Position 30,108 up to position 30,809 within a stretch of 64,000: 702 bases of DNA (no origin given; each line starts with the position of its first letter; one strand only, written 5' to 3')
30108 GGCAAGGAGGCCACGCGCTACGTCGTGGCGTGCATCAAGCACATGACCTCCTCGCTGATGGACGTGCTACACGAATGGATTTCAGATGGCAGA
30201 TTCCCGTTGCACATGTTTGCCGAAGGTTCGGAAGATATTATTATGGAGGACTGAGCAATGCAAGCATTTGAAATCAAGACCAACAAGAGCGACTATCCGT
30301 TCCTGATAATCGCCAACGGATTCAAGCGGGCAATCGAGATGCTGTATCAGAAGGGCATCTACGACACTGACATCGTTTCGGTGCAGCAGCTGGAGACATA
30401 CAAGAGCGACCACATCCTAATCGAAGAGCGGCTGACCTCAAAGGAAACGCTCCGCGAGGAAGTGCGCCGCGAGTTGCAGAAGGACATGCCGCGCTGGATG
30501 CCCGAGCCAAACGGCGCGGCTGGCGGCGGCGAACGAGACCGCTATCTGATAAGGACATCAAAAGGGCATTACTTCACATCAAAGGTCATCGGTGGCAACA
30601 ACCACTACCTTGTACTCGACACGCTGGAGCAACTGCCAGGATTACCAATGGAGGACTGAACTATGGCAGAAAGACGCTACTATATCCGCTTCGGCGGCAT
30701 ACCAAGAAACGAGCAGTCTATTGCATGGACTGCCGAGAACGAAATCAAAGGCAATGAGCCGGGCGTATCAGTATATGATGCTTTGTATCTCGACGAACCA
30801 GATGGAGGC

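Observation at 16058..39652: Conserved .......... immediately upstream of at least 11 start codons: strong Shine-Dalgarno-like signals in a Bacteroidetes-looking phage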

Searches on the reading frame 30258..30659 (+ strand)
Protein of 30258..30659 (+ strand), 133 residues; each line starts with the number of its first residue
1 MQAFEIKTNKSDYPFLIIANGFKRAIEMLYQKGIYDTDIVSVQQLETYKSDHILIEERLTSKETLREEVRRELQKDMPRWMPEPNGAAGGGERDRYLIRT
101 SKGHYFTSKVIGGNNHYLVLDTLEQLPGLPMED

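Call 22: find_related_loci(query=window:30258-30659:+, collection=viral_contigs, flank=10000)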
Query window:30258-30659:+ (133 aa) in viral_contigs; peptide patterns used: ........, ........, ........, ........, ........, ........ (x = any residue, [..] = any of these).
1 stretches matched a pattern; 1 encode a relative of the query (tblastn E <= 1e-3); 1 distinct loci.
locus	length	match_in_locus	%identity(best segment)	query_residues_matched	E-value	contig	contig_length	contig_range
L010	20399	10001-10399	83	1-133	9e-77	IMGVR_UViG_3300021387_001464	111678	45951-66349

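Call 54: search_protein_families(library=phrogs, max_evalue=0.001, proteins=[window:30258-30659:+])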
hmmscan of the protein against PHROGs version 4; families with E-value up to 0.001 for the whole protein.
window:30258-30659:+ (133 aa): 0 families
